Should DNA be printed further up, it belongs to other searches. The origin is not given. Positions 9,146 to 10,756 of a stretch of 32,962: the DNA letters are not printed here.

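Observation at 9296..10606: Catalytically dead phosphoglycosyl-transferase copy fused to a sugar-nucleotide-binding-like module, next to the real initiating PGT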

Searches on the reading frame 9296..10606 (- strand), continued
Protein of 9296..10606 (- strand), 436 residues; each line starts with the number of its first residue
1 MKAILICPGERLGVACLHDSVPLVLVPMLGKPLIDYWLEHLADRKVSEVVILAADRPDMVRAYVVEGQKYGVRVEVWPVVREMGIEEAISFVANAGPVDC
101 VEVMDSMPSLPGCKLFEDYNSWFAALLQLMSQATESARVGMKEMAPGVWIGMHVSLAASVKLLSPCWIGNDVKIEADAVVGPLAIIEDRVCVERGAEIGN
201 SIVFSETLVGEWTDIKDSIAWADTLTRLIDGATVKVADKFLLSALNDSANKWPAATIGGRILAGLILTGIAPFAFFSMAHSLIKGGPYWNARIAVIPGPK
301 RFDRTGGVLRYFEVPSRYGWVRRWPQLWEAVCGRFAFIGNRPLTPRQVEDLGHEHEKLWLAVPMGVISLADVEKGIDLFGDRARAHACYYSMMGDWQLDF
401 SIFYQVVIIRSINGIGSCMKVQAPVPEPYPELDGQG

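Call 54: find_homologous_proteins(query=A3, max_evalue=1e-20)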
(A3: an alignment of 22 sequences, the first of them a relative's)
Query A3 (22 sequences) (534 aa, profile of the alignment): 225 proteins with E <= 1e-20 among 8000 candidates; the best 120 are listed.
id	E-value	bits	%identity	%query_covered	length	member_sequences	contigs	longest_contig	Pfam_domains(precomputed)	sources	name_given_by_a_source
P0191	1.2e-141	491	27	99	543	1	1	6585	PF00132.31,PF25087.2,PF25084.2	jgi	-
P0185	1.8e-136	474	100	100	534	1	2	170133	PF00483.30,PF00132.31,PF25087.2,PF25084.2,PF02397.23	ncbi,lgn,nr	ncbi:MAG: sugar transferase [Anaerolineales bacterium]|nr:sugar transferase [Anaerolineales bacteriu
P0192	5.8e-119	416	42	98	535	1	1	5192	PF00483.30,PF00132.31,PF25087.2,PF25084.2,PF02397.23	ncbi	-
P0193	4.4e-117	410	44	98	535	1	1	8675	PF00483.30,PF00132.31,PF25087.2,PF25084.2,PF02397.23,PF24894.2,PF12804.14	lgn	-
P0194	6.9e-117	409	45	98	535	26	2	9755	PF00483.30,PF14602.13,PF00132.31,PF25087.2,PF25084.2,PF02397.23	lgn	-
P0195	1.3e-116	408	63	100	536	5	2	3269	PF00483.30,PF00132.31,PF25087.2,PF25084.2,PF02397.23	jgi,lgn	-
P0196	2.5e-116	407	44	98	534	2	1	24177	PF00483.30,PF00132.31,PF25087.2,PF25084.2,PF02397.23,PF24894.2,PF12804.14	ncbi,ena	-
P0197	1.3e-115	405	44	98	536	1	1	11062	PF00483.30,PF14602.13,PF00132.31,PF25087.2,PF25084.2,PF02397.23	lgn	-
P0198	1.5e-115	405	45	98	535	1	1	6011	PF00483.30,PF00132.31,PF25087.2,PF25084.2,PF02397.23,PF24894.2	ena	-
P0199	4.3e-115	403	46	99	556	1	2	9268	PF00483.30,PF00132.31,PF25087.2,PF25084.2,PF02397.23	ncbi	-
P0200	5.8e-115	403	43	99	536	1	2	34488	PF00483.30,PF00132.31,PF25087.2,PF25084.2,PF02397.23,PF12804.14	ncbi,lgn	-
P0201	8.4e-115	402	41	98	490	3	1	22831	PF00483.30,PF00132.31,PF25087.2,PF02397.23,PF12804.14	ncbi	-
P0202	6.1e-114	399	46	99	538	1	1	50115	PF00483.30,PF00132.31,PF25087.2,PF25084.2,PF02397.23,PF12804.14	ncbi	-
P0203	1.0e-113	399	43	98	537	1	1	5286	PF00483.30,PF00132.31,PF25087.2,PF25084.2,PF02397.23,PF12804.14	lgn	-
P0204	1.1e-113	399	45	99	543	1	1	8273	PF00483.30,PF00132.31,PF25087.2,PF25084.2,PF02397.23,PF12804.14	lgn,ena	-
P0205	2.5e-113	397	44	98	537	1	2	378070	PF00483.30,PF00132.31,PF25087.2,PF25084.2,PF02397.23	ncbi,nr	ncbi:MAG: sugar transferase [Ardenticatenaceae bacterium]|nr:sugar transferase [Ardenticatenaceae ba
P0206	2.6e-113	397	47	98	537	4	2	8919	PF00483.30,PF00132.31,PF25087.2,PF25084.2,PF02397.23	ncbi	-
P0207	3.9e-113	397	47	100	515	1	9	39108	PF00483.30,PF00132.31,PF25087.2,PF25084.2,PF02397.23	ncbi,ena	-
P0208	6.8e-113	396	45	98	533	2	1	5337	PF00483.30,PF00132.31,PF25087.2,PF25084.2,PF02397.23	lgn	-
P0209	2.2e-112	394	63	99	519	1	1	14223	PF00483.30,PF00132.31,PF25087.2,PF25084.2,PF02397.23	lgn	-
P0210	8.1e-112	392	43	98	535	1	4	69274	PF00483.30,PF00132.31,PF25087.2,PF25084.2,PF02397.23,PF12804.14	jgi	-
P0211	1.3e-111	392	43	98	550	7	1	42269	PF00483.30,PF00132.31,PF25087.2,PF25084.2,PF02397.23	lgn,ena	-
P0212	1.4e-111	392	47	98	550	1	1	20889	PF00483.30,PF00132.31,PF25087.2,PF25084.2,PF02397.23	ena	-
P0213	2.2e-111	391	44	98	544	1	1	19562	PF00483.30,PF00132.31,PF25087.2,PF25084.2,PF02397.23,PF12804.14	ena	-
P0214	3.4e-111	390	46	99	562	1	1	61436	PF00483.30,PF00132.31,PF25087.2,PF25084.2,PF02397.23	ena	-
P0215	4.8e-111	390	46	98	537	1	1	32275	PF00483.30,PF00132.31,PF25087.2,PF25084.2,PF02397.23,PF12804.14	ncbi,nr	ncbi:MAG: NTP transferase domain-containing protein [Chloroflexi bacterium]|nr:NTP transferase domai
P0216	6.2e-111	389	49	98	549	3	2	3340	PF00483.30,PF00132.31,PF25087.2,PF25084.2,PF02397.23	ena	-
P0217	7.1e-111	389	45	98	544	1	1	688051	PF00483.30,PF00132.31,PF25087.2,PF25084.2,PF02397.23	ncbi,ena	-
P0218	1.4e-110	388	46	98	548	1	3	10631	PF00483.30,PF00132.31,PF25087.2,PF25084.2,PF02397.23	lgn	-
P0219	2.5e-110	387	47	98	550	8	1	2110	PF00483.30,PF00132.31,PF25087.2,PF25084.2,PF02397.23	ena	-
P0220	2.7e-110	387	47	98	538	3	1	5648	PF00483.30,PF00132.31,PF25087.2,PF25084.2,PF02397.23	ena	-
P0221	4.0e-110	387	63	98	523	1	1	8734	PF00483.30,PF00132.31,PF25087.2,PF25084.2,PF02397.23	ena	-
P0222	9.3e-110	386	63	98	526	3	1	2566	PF00483.30,PF00132.31,PF25087.2,PF02397.23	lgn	-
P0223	1.4e-109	385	42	98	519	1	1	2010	PF00483.30,PF00132.31,PF25087.2,PF25084.2,PF02397.23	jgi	jgi:NDP-sugar pyrophosphorylase family protein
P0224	1.7e-109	385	47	98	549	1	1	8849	PF00483.30,PF00132.31,PF25087.2,PF25084.2,PF02397.23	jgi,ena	-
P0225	2.3e-109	384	43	98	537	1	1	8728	PF00483.30,PF00132.31,PF25087.2,PF25084.2,PF02397.23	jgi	jgi:NDP-sugar pyrophosphorylase family protein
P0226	2.9e-109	384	46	98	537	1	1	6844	PF00483.30,PF00132.31,PF25087.2,PF25084.2,PF02397.23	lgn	-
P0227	3.0e-109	384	47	98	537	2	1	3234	PF00483.30,PF00132.31,PF25087.2,PF25084.2,PF02397.23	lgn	-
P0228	3.9e-109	384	46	98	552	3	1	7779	PF00483.30,PF00132.31,PF25087.2,PF25084.2,PF02397.23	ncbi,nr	ncbi:MAG: sugar transferase [Anaerolineales bacterium]|nr:sugar transferase [Anaerolineales bacteriu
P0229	4.7e-109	383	47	98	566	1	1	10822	PF00483.30,PF00132.31,PF25087.2,PF25084.2,PF02397.23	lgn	-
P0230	7.1e-109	383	45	98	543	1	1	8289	PF00483.30,PF00132.31,PF25087.2,PF25084.2,PF02397.23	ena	-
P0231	9.0e-109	382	43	98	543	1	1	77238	PF00483.30,PF00132.31,PF25087.2,PF25084.2,PF02397.23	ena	-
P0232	1.0e-108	382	49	100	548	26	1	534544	PF00483.30,PF00132.31,PF25087.2,PF25084.2,PF02397.23,PF12804.14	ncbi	-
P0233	1.2e-108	382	43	98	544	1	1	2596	PF00483.30,PF00132.31,PF25087.2,PF25084.2,PF02397.23,PF12804.14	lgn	-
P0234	1.8e-108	381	41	97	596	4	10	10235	PF00483.30,PF00132.31,PF25087.2,PF02397.23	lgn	-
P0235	2.3e-108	381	43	98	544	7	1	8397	PF00483.30,PF00132.31,PF25087.2,PF25084.2,PF02397.23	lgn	-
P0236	2.8e-108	381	47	98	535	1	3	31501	PF00483.30,PF00132.31,PF25087.2,PF02397.23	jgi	jgi:NDP-sugar pyrophosphorylase family protein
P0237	3.0e-108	381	47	98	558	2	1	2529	PF00483.30,PF00132.31,PF25087.2,PF25084.2,PF02397.23,PF12804.14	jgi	jgi:NDP-sugar pyrophosphorylase family protein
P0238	5.0e-108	380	41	100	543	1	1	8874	PF00483.30,PF00132.31,PF25087.2,PF25084.2,PF02397.23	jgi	jgi:NDP-sugar pyrophosphorylase family protein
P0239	7.5e-108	379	44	98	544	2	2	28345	PF00483.30,PF00132.31,PF25087.2,PF25084.2,PF02397.23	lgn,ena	-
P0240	7.8e-108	379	40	98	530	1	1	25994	PF00483.30,PF00132.31,PF25087.2,PF25084.2,PF02397.23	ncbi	ncbi:MAG: sugar phosphate nucleotidyltransferase [Candidatus Promineifilaceae bacterium]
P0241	9.6e-108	379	42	98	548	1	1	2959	PF00483.30,PF00132.31,PF25087.2,PF25084.2,PF02397.23,PF12804.14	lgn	-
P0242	1.1e-107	379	47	97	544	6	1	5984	PF00483.30,PF00132.31,PF25087.2,PF25084.2,PF02397.23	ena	-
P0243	1.3e-107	379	42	98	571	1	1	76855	PF00483.30,PF00132.31,PF25087.2,PF25084.2,PF02397.23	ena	-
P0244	1.4e-107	378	47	98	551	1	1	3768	PF00483.30,PF00132.31,PF25087.2,PF25084.2,PF02397.23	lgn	-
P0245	2.0e-107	378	47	98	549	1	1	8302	PF00483.30,PF00132.31,PF25087.2,PF25084.2,PF02397.23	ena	-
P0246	3.4e-107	377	48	98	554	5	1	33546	PF00483.30,PF00132.31,PF25087.2,PF25084.2,PF02397.23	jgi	jgi:NDP-sugar pyrophosphorylase family protein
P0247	3.7e-107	377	43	98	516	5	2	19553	PF00483.30,PF00132.31,PF25087.2,PF25084.2,PF02397.23,PF12804.14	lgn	-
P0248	6.5e-107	376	43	98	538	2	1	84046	PF00483.30,PF00132.31,PF25087.2,PF25084.2,PF02397.23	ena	-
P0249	7.6e-107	376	41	98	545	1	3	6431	PF00483.30,PF00132.31,PF25087.2,PF25084.2,PF02397.23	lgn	-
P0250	7.9e-107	376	42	98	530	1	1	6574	PF00483.30,PF00132.31,PF25087.2,PF25084.2,PF02397.23,PF12804.14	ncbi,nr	ncbi:MAG: sugar transferase [Thermoflexales bacterium]|nr:sugar transferase [Thermoflexales bacteriu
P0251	2.1e-106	375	40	97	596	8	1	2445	PF00483.30,PF00132.31,PF25087.2,PF25084.2,PF02397.23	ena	-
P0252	2.6e-106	374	41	97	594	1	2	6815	PF00483.30,PF25087.2,PF02397.23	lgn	-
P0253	2.9e-106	374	43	98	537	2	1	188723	PF00483.30,PF00132.31,PF25087.2,PF25084.2,PF02397.23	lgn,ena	-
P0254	4.2e-106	374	58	98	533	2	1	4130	PF00483.30,PF00132.31,PF25087.2,PF25084.2,PF02397.23,PF24894.2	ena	-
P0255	4.7e-106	373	43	98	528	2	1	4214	PF00483.30,PF00132.31,PF25087.2,PF25084.2,PF02397.23,PF12804.14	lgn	-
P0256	5.2e-106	373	43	98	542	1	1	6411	PF00483.30,PF00132.31,PF25087.2,PF25084.2,PF02397.23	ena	-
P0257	1.0e-105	372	43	98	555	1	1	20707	PF00483.30,PF00132.31,PF25087.2,PF25084.2,PF02397.23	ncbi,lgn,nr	ncbi:MAG: sugar transferase [Anaerolineae bacterium]|nr:sugar transferase [Anaerolineae bacterium]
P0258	1.7e-105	372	47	98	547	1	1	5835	PF00483.30,PF00132.31,PF25087.2,PF25084.2,PF02397.23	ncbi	ncbi:MAG: sugar phosphate nucleotidyltransferase [Ardenticatenaceae bacterium]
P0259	2.2e-105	371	41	98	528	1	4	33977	PF00483.30,PF00132.31,PF25087.2,PF25084.2,PF02397.23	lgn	-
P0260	2.2e-105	371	41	98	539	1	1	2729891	PF00483.30,PF00132.31,PF25087.2,PF25084.2,PF02397.23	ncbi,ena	-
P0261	2.5e-105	371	41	99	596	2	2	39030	PF00483.30,PF00132.31,PF25087.2,PF25084.2,PF02397.23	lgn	-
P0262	4.3e-105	370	49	98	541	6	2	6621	PF00483.30,PF00132.31,PF25087.2,PF02397.23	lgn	-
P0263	4.5e-105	370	42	98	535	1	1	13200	PF00483.30,PF00132.31,PF25087.2,PF25084.2,PF02397.23,PF12804.14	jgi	jgi:NDP-sugar pyrophosphorylase family protein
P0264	2.7e-104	368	41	98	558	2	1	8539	PF00483.30,PF00132.31,PF25087.2,PF25084.2,PF02397.23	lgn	-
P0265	3.4e-104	367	44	98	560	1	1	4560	PF00483.30,PF00132.31,PF25087.2,PF25084.2,PF02397.23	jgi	jgi:NDP-sugar pyrophosphorylase family protein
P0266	3.6e-104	367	47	98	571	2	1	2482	PF00483.30,PF00132.31,PF25087.2,PF25084.2,PF02397.23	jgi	jgi:NDP-sugar pyrophosphorylase family protein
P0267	4.7e-104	367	45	98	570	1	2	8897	PF00483.30,PF00132.31,PF25087.2,PF25084.2,PF02397.23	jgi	jgi:NDP-sugar pyrophosphorylase family protein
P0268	6.5e-104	366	44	98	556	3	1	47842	PF00483.30,PF00132.31,PF25087.2,PF25084.2,PF02397.23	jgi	jgi:NDP-sugar pyrophosphorylase family protein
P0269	6.6e-104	366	40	98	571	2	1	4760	PF00483.30,PF00132.31,PF25087.2,PF25084.2,PF02397.23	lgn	-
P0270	6.7e-104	366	43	100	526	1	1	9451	PF00483.30,PF00132.31,PF25087.2,PF25084.2,PF02397.23,PF12804.14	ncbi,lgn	-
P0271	8.0e-104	366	44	94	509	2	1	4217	PF00483.30,PF00132.31,PF25087.2,PF25084.2,PF02397.23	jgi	jgi:NDP-sugar pyrophosphorylase family protein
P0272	1.6e-103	365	43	98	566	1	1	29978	PF00483.30,PF00132.31,PF25087.2,PF25084.2,PF02397.23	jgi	jgi:NDP-sugar pyrophosphorylase family protein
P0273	2.2e-103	365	45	98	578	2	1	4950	PF00483.30,PF00132.31,PF25087.2,PF02397.23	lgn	-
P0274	2.6e-103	364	44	98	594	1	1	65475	PF00483.30,PF00132.31,PF25087.2,PF02397.23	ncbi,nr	ncbi:MAG: sugar transferase [Caldilineaceae bacterium]|nr:sugar transferase [Caldilineaceae bacteriu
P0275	3.1e-103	364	45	98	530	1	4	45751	PF00483.30,PF00132.31,PF25087.2,PF25084.2,PF02397.23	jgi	jgi:NDP-sugar pyrophosphorylase family protein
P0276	4.8e-103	363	46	98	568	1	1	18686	PF00483.30,PF25087.2,PF25084.2,PF02397.23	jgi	jgi:NDP-sugar pyrophosphorylase family protein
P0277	6.4e-103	363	46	98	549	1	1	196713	PF00483.30,PF00132.31,PF25087.2,PF25084.2,PF02397.23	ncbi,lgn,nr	ncbi:MAG: sugar transferase [Chloroflexi bacterium]|nr:sugar transferase [Chloroflexota bacterium]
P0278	8.3e-103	363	44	100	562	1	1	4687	PF00483.30,PF00132.31,PF25087.2,PF25084.2,PF02397.23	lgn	-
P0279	1.3e-102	362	43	98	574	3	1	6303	PF00483.30,PF00132.31,PF25087.2,PF25084.2,PF02397.23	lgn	-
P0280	1.3e-102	362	44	98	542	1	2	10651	PF00483.30,PF00132.31,PF25087.2,PF25084.2,PF02397.23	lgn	-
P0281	1.9e-102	361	40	99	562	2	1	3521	PF00483.30,PF00132.31,PF25087.2,PF25084.2,PF02397.23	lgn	-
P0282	2.0e-102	361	44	98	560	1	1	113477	PF00483.30,PF00132.31,PF25087.2,PF25084.2,PF02397.23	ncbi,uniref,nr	ncbi:sugar transferase [Oscillochloris sp. ZM17-4]|uniref:sugar phosphate nucleotidyltransferase n=1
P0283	2.0e-102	361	38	99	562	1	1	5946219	PF00483.30,PF00132.31,PF25087.2,PF25084.2,PF02397.23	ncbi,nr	ncbi:MAG: sugar transferase [Anaerolineaceae bacterium]|nr:sugar transferase [Anaerolineaceae bacter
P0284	2.6e-102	361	40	98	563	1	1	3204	PF00483.30,PF00132.31,PF25087.2,PF25084.2,PF02397.23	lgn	-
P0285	2.7e-102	361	40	98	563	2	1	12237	PF00483.30,PF00132.31,PF25087.2,PF25084.2,PF02397.23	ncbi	-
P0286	6.2e-102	360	38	98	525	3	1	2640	PF00483.30,PF00132.31,PF25087.2,PF25084.2,PF02397.23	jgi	jgi:NDP-sugar pyrophosphorylase family protein/lipopolysaccharide/colanic/teichoic acid biosynthesis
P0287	6.8e-102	360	45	98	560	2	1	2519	PF00483.30,PF00132.31,PF25087.2,PF25084.2,PF02397.23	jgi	jgi:NDP-sugar pyrophosphorylase family protein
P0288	6.8e-102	360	46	98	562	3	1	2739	PF00483.30,PF00132.31,PF25087.2,PF25084.2,PF02397.23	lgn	-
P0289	8.0e-102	359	40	98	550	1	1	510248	PF00483.30,PF00132.31,PF25087.2,PF25084.2,PF02397.23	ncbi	-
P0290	1.2e-101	359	39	98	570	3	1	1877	PF00483.30,PF00132.31,PF25087.2,PF25084.2,PF02397.23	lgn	-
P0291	4.3e-101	357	45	98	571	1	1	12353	PF00483.30,PF00132.31,PF25087.2,PF25084.2,PF02397.23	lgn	-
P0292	7.8e-101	356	42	98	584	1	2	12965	PF00483.30,PF00132.31,PF25087.2,PF02397.23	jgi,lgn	-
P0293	7.9e-101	356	43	98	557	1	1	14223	PF00483.30,PF00132.31,PF02397.23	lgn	-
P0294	8.7e-101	356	40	97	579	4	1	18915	PF00483.30,PF00132.31,PF25087.2,PF25084.2,PF02397.23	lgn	-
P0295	9.4e-101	356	39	98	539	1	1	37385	PF00483.30,PF00132.31,PF25087.2,PF02397.23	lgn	-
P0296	1.0e-100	356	42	98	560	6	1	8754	PF00483.30,PF00132.31,PF25087.2,PF25084.2,PF02397.23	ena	-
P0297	1.7e-100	355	45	98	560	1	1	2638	PF00483.30,PF00132.31,PF25087.2,PF25084.2,PF02397.23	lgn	-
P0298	1.7e-100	355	39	99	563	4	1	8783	PF00483.30,PF00132.31,PF25087.2,PF25084.2,PF02397.23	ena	-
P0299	2.6e-100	354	44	98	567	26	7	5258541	PF00483.30,PF00132.31,PF25087.2,PF25084.2,PF02397.23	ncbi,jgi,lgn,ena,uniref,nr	ncbi:MAG TPA: nucleotidyl transferase [Chloroflexus aurantiacus]|uniref:Nucleotidyl transferase n=1 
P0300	2.6e-100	354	45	98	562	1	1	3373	PF00483.30,PF25087.2,PF02397.23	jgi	jgi:NDP-sugar pyrophosphorylase family protein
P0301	3.0e-100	354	43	98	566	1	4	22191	PF00483.30,PF00132.31,PF25087.2,PF25084.2,PF02397.23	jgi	jgi:NDP-sugar pyrophosphorylase family protein/lipopolysaccharide/colanic/teichoic acid biosynthesis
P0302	3.1e-100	354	45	98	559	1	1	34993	PF00483.30,PF00132.31,PF25087.2,PF02397.23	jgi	jgi:NDP-sugar pyrophosphorylase family protein/lipopolysaccharide/colanic/teichoic acid biosynthesis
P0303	3.4e-100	354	44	98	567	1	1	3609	PF00483.30,PF25087.2,PF02397.23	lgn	-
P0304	3.5e-100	354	45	98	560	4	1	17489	PF00483.30,PF00132.31,PF25087.2,PF25084.2,PF02397.23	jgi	jgi:NDP-sugar pyrophosphorylase family protein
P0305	3.6e-100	354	41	98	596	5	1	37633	PF00483.30,PF00132.31,PF25087.2,PF02397.23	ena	-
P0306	4.0e-100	354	40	98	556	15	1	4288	PF00483.30,PF00132.31,PF25087.2,PF25084.2,PF02397.23,PF12804.14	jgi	-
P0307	4.5e-100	354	45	98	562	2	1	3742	PF00483.30,PF25087.2,PF25084.2,PF02397.23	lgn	-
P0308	7.3e-100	353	46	98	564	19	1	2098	PF00483.30,PF00132.31,PF25087.2,PF25084.2,PF02397.23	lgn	-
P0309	8.6e-100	353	45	98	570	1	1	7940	PF00483.30,PF00132.31,PF25087.2,PF25084.2,PF02397.23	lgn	-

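Call 56: find_encoding_contigs(protein=P0299, flank=9000, max_places=1)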
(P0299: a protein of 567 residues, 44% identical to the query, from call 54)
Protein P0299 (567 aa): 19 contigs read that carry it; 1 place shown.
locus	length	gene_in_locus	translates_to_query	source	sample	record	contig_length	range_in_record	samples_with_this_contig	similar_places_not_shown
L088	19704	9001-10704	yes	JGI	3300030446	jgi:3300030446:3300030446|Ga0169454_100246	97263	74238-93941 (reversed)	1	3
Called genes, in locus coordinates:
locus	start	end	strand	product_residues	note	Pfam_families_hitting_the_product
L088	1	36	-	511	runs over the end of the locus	PF04932:Wzy_C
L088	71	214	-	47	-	-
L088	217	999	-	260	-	-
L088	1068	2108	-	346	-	-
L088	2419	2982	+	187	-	PF00132:Hexapep, PF14602:Hexapep_2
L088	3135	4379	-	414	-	-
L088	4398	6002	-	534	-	PF22848:ASD1_dom (weak)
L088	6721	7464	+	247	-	PF02397:Bac_transf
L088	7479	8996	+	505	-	PF03808:Glyco_tran_WecG, PF01740:STAS, PF13466:STAS_2, PF01740:STAS, PF13466:STAS_2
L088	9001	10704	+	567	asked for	PF00483:NTP_transferase, PF25084:LbH_EIF2B (weak), PF25087:GMPPB_C (weak), PF00132:Hexapep (weak), PF02397:Bac_transf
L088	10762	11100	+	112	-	PF01740:STAS, PF13466:STAS_2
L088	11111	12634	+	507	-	PF01590:GAF (weak), PF07228:SpoIIE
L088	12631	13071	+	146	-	PF13581:HATPase_c_2, PF02518:HATPase_c (weak)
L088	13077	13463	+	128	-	PF00072:Response_reg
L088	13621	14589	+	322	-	PF00535:Glycos_transf_2, PF13641:Glyco_tranf_2_3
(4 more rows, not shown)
